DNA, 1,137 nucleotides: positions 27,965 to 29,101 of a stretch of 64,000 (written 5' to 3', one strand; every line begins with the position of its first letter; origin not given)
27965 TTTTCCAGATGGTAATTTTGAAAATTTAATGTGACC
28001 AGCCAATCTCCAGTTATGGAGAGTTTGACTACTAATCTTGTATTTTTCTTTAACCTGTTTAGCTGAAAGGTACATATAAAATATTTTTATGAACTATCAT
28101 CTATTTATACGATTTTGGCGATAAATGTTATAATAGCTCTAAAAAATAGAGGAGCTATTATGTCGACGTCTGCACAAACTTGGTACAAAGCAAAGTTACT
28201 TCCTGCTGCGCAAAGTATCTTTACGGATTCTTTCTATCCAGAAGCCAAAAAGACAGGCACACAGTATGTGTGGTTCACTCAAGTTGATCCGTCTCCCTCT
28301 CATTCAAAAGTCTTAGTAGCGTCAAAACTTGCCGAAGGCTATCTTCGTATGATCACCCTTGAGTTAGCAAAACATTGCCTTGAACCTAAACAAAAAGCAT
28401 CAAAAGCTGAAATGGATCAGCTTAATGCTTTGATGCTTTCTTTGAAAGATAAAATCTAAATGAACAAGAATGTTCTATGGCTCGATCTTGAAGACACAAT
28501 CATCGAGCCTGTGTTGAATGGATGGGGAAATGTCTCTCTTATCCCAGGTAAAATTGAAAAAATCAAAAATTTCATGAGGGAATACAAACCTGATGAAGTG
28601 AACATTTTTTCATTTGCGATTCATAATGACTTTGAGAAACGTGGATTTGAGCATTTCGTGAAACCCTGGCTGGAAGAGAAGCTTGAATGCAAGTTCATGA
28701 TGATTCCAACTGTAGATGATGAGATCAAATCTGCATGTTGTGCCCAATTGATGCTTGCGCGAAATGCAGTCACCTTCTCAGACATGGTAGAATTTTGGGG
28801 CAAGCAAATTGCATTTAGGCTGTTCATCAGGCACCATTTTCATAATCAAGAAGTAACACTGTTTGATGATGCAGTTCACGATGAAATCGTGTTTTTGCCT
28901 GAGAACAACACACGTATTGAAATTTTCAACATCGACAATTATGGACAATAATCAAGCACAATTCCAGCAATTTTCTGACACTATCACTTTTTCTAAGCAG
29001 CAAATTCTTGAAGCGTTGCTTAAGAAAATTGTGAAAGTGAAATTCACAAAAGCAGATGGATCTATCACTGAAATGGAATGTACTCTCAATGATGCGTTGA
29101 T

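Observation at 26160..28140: Complete IS607-type element (TnpA serine recombinase + TnpB) inserted between the fibre module and a block of small genes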

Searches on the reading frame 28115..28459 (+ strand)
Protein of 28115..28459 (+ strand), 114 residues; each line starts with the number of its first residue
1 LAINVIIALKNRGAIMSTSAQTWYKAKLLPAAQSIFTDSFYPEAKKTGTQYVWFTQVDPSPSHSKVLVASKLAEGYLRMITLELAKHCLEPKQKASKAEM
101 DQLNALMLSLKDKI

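Call 3: search_protein_families(library=pfam, proteins=[window:28115-28459:+], max_evalue=0.1)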
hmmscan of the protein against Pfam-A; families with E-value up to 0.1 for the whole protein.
window:28115-28459:+ (114 aa): 0 families

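Call 7: search_protein_families(library=phrogs, proteins=[window:28115-28459:+], max_evalue=0.1)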
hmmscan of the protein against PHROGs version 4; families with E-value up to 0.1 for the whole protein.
window:28115-28459:+ (114 aa): 0 families

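Call 64: find_encoding_contigs(protein=window:28115-28459:+, flank=6000, max_places=8)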
Protein window:28115-28459:+ (114 aa): no gene with exactly this product is on record in the collection.

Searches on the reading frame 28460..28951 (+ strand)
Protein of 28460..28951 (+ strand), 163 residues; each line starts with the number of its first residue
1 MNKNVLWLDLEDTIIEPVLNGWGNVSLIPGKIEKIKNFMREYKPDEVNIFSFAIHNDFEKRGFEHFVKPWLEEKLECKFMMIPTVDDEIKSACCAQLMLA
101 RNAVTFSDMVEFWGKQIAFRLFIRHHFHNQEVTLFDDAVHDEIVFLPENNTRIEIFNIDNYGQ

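Call 7: search_protein_families(library=phrogs, proteins=[window:28460-28951:+], max_evalue=0.1)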
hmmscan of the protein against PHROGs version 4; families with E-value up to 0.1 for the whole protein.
window:28460-28951:+ (163 aa): 0 families

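Call 61: find_related_loci(query=window:28460-28951:+, collection=viral_contigs, flank=5000)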
Query window:28460-28951:+ (163 aa) in viral_contigs; peptide patterns used: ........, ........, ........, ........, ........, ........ (x = any residue, [..] = any of these).
3 stretches matched a pattern; 1 encode a relative of the query (tblastn E <= 1e-3); 1 distinct loci.
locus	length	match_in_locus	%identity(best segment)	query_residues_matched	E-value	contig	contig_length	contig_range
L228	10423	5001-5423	40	6-139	2e-30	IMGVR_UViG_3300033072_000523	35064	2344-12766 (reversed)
